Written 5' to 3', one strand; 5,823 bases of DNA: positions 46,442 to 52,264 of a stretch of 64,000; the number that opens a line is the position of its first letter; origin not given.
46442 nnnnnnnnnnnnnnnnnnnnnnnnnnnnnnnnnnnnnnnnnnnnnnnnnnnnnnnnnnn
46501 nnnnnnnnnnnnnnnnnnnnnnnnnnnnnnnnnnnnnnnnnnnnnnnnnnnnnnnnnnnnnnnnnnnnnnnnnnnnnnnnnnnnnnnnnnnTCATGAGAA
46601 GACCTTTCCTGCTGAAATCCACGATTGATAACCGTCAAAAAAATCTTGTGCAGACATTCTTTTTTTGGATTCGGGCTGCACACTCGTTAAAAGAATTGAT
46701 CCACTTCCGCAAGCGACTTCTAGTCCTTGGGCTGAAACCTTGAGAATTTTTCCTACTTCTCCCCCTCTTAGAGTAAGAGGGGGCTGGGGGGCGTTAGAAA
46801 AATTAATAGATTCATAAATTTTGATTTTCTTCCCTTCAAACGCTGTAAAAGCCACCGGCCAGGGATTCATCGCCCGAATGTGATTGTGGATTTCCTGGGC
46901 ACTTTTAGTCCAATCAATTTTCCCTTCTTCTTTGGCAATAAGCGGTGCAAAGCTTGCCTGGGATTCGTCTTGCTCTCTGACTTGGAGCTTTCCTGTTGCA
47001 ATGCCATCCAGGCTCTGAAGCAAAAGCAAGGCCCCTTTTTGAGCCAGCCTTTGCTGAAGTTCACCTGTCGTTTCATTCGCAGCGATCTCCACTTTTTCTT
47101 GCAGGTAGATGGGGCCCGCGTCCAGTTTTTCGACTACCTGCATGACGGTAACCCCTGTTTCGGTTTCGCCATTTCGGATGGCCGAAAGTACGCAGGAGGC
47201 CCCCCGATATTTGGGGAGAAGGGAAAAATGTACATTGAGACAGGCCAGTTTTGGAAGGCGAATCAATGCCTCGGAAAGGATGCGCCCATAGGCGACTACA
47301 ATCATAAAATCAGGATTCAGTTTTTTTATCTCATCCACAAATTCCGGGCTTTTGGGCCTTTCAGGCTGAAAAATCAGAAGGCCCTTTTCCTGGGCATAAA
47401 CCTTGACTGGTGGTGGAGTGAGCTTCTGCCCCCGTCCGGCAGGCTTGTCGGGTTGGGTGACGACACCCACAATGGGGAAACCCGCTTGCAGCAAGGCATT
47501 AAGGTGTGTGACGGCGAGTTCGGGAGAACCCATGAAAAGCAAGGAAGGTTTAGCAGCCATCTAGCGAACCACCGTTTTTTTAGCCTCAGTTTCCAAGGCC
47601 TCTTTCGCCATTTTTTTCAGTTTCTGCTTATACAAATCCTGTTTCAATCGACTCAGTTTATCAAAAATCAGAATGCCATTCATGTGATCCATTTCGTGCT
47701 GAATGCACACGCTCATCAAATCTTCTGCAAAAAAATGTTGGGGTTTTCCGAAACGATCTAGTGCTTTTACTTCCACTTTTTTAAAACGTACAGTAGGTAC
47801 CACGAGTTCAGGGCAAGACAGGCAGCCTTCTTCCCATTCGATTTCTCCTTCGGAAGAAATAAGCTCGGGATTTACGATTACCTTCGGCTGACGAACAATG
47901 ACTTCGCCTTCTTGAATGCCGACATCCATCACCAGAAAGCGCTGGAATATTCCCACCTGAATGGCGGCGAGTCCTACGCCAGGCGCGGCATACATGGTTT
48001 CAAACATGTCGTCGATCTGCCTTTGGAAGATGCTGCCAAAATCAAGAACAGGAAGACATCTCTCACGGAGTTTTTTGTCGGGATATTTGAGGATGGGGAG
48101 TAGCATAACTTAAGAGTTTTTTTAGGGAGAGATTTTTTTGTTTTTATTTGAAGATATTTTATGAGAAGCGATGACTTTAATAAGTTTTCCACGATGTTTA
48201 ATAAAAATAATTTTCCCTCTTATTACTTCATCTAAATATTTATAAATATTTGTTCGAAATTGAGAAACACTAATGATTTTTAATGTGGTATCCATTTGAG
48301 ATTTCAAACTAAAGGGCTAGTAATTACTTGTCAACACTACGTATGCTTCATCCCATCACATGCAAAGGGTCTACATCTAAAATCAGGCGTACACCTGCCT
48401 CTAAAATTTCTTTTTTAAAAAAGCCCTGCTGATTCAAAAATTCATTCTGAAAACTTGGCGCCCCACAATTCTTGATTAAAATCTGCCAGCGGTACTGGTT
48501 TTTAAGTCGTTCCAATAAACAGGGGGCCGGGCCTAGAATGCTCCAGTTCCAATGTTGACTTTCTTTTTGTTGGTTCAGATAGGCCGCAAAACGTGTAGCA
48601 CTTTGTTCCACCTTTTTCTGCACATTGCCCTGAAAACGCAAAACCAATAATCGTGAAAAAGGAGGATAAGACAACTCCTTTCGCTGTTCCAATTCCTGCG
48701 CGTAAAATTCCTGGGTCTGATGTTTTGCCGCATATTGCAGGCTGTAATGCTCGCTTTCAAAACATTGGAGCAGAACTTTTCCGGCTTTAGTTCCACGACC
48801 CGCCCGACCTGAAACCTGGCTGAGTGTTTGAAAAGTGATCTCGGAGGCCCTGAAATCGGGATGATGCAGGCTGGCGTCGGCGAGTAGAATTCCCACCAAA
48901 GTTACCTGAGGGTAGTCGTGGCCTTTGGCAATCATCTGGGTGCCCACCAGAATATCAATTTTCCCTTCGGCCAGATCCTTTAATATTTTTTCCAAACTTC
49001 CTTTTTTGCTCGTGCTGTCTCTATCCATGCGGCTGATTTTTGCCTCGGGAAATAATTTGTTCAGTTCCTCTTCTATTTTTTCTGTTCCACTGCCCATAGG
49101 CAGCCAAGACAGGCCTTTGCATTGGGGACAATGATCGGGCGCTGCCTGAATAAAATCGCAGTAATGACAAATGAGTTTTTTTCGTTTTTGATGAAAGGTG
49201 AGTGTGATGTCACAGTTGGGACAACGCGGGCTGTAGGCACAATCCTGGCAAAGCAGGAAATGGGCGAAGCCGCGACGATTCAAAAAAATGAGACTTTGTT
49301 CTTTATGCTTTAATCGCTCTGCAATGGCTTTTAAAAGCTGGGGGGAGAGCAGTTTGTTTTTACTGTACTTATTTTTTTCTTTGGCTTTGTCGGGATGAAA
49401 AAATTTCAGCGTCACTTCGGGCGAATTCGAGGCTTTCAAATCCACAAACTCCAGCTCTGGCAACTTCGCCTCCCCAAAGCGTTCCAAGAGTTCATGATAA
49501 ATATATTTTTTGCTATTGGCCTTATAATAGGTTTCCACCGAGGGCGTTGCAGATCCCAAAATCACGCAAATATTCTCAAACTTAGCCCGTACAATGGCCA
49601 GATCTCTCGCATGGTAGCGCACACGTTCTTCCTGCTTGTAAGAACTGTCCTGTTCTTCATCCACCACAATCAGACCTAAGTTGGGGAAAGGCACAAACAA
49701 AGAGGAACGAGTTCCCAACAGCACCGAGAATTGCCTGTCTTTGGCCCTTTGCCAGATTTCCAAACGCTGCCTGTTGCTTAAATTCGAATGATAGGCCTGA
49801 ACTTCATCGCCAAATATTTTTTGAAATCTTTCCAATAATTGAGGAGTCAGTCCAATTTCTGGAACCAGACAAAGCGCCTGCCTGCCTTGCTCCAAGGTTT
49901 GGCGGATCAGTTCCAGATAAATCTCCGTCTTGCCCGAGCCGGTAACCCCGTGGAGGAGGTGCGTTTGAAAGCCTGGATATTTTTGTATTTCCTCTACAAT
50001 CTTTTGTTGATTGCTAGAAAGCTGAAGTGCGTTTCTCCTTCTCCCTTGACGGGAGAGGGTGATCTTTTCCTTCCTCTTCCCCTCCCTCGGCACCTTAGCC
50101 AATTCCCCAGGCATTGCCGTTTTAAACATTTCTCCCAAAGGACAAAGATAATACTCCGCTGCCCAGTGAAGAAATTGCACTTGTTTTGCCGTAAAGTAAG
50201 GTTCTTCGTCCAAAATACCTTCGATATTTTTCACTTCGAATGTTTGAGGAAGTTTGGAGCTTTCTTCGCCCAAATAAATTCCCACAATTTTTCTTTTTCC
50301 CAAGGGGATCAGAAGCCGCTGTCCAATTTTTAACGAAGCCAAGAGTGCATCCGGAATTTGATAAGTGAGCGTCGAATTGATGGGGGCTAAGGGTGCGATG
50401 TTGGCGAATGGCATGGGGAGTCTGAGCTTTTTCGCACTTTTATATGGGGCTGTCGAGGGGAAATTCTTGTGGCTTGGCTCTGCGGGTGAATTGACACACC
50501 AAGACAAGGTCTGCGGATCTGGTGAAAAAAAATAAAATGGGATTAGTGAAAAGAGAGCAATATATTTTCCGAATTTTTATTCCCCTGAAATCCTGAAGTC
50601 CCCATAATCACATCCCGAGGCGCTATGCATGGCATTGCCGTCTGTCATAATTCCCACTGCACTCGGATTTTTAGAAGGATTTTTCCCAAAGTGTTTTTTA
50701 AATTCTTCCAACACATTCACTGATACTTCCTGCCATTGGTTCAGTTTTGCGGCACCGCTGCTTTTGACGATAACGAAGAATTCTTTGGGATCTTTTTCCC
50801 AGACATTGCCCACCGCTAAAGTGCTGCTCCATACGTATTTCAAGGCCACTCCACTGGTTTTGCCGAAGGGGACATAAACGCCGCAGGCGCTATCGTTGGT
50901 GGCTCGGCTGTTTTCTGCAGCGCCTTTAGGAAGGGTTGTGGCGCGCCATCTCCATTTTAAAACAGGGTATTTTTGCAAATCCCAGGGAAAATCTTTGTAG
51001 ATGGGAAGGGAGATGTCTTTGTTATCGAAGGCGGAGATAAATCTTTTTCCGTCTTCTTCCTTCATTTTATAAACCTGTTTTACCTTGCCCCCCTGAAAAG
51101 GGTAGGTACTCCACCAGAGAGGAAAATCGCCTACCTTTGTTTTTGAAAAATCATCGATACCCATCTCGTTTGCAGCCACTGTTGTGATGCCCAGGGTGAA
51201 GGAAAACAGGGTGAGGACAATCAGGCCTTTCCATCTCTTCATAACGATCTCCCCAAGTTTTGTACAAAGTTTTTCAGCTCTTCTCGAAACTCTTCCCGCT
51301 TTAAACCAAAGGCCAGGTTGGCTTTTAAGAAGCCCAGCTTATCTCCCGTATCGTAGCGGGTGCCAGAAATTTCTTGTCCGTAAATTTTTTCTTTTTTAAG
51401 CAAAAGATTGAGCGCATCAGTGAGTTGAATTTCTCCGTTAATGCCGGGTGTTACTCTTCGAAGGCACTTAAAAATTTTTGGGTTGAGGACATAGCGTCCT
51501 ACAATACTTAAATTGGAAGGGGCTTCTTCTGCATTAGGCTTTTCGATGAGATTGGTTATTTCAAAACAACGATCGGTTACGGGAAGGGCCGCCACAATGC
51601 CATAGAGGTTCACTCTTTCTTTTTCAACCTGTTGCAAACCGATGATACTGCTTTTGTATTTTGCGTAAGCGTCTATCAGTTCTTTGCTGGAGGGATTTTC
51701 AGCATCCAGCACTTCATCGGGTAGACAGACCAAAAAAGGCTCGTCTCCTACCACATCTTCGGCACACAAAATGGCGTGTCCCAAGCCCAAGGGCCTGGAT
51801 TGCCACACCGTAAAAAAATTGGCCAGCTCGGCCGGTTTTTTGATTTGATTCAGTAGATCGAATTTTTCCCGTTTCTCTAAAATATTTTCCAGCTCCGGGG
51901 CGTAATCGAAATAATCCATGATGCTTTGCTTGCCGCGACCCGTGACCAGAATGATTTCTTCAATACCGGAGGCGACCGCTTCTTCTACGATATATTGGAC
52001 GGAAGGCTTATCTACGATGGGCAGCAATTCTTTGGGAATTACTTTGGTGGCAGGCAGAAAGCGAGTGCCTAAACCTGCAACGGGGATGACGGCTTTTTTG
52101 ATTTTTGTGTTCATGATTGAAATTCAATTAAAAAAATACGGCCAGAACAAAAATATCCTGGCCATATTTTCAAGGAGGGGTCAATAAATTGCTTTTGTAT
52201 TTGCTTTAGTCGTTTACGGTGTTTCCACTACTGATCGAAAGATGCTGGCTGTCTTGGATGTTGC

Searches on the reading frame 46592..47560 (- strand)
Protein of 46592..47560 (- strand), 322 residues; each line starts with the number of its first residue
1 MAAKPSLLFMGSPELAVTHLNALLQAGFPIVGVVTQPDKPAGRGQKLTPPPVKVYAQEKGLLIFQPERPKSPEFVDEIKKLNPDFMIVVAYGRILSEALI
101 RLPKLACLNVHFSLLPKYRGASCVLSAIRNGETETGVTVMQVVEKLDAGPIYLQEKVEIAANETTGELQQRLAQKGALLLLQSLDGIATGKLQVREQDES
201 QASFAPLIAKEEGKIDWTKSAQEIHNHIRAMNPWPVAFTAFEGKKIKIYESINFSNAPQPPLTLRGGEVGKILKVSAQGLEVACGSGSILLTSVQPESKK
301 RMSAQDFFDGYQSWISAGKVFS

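Call 36: search_protein_families(library=pfam, proteins=[window:46592-47560:-], max_evalue=0.00001)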
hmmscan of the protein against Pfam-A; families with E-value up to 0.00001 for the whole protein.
window:46592-47560:- (322 aa): 2 families
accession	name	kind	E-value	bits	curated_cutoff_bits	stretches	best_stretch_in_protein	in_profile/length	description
PF00551.24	Formyl_trans_N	-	7.5e-46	156.6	26.1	1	9-182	7-179/181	Formyl transferase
PF02911.23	Formyl_trans_C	-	9.4e-31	106.4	21.1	1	208-311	2-99/100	Formyl transferase, C-terminal domain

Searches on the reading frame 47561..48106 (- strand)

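Call 36: search_protein_families(library=pfam, proteins=[window:47561-48106:-], max_evalue=0.00001)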
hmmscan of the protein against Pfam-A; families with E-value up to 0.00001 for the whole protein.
window:47561-48106:- (181 aa): 1 family
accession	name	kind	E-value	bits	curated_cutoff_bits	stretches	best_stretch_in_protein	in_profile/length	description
PF01327.26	Pep_deformylase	-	8.8e-46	155.8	22.8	1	3-156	2-155/156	Polypeptide deformylase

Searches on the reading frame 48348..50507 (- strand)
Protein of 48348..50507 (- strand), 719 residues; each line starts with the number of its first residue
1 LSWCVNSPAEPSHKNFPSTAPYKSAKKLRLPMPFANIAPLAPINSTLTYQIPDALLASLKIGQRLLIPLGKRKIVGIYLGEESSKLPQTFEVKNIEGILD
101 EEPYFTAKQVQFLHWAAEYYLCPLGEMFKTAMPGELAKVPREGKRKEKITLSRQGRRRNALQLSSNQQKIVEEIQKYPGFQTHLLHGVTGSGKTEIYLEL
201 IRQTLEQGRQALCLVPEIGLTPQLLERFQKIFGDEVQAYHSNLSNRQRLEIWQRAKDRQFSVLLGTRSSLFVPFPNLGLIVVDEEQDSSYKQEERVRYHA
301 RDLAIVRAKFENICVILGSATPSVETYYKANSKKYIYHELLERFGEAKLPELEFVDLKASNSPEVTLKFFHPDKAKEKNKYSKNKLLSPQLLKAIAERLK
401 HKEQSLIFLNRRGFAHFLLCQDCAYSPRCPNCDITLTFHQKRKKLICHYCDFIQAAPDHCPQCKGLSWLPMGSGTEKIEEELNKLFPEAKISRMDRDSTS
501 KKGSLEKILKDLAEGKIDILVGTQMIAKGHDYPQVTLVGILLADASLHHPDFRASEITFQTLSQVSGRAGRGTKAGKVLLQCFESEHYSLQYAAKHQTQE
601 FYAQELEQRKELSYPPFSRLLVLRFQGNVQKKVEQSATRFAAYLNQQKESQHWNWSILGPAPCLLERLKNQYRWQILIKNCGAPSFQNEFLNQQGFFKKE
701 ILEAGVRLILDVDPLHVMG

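Call 36: search_protein_families(library=pfam, proteins=[window:48348-50507:-], max_evalue=0.00001)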
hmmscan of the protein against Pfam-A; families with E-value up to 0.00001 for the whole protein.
window:48348-50507:- (719 aa): 6 families
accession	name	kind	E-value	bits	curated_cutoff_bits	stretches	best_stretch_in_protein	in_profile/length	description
PF17764.6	PriA_3primeBD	-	4e-24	84.7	22.7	1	41-133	6-96/96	3'DNA-binding domain (3'BD)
PF00270.35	DEAD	-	1.1e-20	74.4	26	1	166-326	3-163/167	DEAD/DEAH box helicase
PF18074.6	PriA_C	-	5.1e-20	72.5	26.9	1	616-714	1-95/95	Primosomal protein N C-terminal domain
PF00271.37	Helicase_C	-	4.1e-14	53.2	23.5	1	477-571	27-108/110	Helicase conserved C-terminal domain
PF04851.21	ResIII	-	7.6e-14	52.4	22.5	1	162-322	3-162/164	Type III restriction enzyme, res subunit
PF18319.7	Zn_ribbon_PriA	-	1.1e-11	44.9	26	1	429-452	1-24/27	PriA DNA helicase Cys-rich region (CRR) domain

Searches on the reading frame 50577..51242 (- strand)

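Call 36: search_protein_families(library=pfam, proteins=[window:50577-51242:-], max_evalue=0.00001)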
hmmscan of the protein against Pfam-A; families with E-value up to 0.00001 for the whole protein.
window:50577-51242:- (221 aa): 1 family
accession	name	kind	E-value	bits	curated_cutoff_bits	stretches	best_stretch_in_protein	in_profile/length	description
PF11249.13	DUF3047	-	1.2e-31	110.3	27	1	44-216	3-197/198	Protein of unknown function (DUF3047)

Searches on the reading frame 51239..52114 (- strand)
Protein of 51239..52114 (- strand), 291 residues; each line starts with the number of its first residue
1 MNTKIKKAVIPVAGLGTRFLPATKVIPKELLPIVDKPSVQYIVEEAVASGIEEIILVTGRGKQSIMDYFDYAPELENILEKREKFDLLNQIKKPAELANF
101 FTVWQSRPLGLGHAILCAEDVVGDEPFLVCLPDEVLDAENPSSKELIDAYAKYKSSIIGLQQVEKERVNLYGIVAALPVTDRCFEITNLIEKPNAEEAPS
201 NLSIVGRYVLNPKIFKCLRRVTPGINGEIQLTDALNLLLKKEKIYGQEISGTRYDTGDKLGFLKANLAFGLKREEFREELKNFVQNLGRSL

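Call 36: search_protein_families(library=pfam, proteins=[window:51239-52114:-], max_evalue=0.00001)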
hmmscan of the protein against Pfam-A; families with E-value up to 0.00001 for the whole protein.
window:51239-52114:- (291 aa): 1 family
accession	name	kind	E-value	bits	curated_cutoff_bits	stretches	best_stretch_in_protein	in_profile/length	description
PF00483.29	NTP_transferase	-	1.3e-23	84.3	21.2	1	7-267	1-240/245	Nucleotidyl transferase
